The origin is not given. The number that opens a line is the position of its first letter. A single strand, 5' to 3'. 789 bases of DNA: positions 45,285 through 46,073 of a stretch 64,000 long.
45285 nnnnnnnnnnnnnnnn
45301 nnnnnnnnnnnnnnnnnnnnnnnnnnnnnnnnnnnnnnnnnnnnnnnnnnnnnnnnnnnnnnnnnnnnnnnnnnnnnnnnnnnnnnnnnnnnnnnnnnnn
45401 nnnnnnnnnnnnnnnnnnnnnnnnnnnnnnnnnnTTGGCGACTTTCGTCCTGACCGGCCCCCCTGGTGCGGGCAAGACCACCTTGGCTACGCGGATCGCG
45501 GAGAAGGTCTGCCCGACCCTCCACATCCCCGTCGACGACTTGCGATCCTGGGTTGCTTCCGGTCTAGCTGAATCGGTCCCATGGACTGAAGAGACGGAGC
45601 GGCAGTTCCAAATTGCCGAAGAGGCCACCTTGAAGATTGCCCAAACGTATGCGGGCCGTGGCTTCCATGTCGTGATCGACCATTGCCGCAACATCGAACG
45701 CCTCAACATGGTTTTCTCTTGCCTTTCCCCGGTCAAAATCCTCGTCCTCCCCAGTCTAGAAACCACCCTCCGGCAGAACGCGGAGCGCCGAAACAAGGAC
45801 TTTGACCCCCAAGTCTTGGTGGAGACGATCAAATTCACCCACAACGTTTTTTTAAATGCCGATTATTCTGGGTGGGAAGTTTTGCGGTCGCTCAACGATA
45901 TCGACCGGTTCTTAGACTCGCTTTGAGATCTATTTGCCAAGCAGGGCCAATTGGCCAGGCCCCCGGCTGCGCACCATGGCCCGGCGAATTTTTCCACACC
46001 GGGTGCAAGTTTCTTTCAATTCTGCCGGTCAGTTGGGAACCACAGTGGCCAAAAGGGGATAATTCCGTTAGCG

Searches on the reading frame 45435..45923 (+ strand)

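Call 4: search_protein_families(library=pfam, proteins=[window:45435-45923:+], max_evalue=1)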
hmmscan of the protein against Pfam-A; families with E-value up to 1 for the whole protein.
window:45435-45923:+ (163 aa): 35 families (the best 25 are shown)
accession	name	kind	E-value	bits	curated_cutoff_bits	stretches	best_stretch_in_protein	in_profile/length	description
PF13671.12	AAA_33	-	1.2e-10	42.3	27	1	5-125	3-125/143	AAA domain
PF13238.12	AAA_18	-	1.7e-06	29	29.4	1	5-92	2-88/128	AAA domain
PF13521.12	AAA_28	-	1.5e-05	25.7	27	1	4-64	2-63/164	AAA domain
PF13207.12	AAA_17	-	1.9e-05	25.4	27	1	7-120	1-123/136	AAA domain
PF00910.28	RNA_helicase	-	0.00012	22.9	21.5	1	5-89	2-64/105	RNA helicase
PF00004.35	AAA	-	0.00016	22.6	21.2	1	5-38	2-37/131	ATPase family associated with various cellular activities (AAA)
PF07931.18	CPT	-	0.00029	21.2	22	1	5-90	5-95/172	Chloramphenicol phosphotransferase-like protein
PF03266.21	NTPase_1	-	0.00062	20.1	23.9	1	4-25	2-23/168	NTPase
PF07728.20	AAA_5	-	0.00069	20.1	22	1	4-26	2-24/139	AAA domain (dynein-related subfamily)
PF20720.3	nSTAND3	-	0.00075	19.7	27.2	1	5-27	21-43/155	Novel STAND NTPase 3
PF13401.12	AAA_22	-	0.0011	19.7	27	1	5-26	9-30/130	AAA domain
PF13191.12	AAA_16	-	0.0016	19.4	32.6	1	4-45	27-60/167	AAA ATPase domain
PF13481.12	AAA_25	-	0.0028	17.8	27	1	4-26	36-58/195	AAA domain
PF13173.12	AAA_14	-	0.0048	17.3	27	1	4-93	5-80/129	AAA domain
PF01078.27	Mg_chelatase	-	0.0055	16.6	20.3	1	4-27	25-48/207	Magnesium chelatase, subunit ChlI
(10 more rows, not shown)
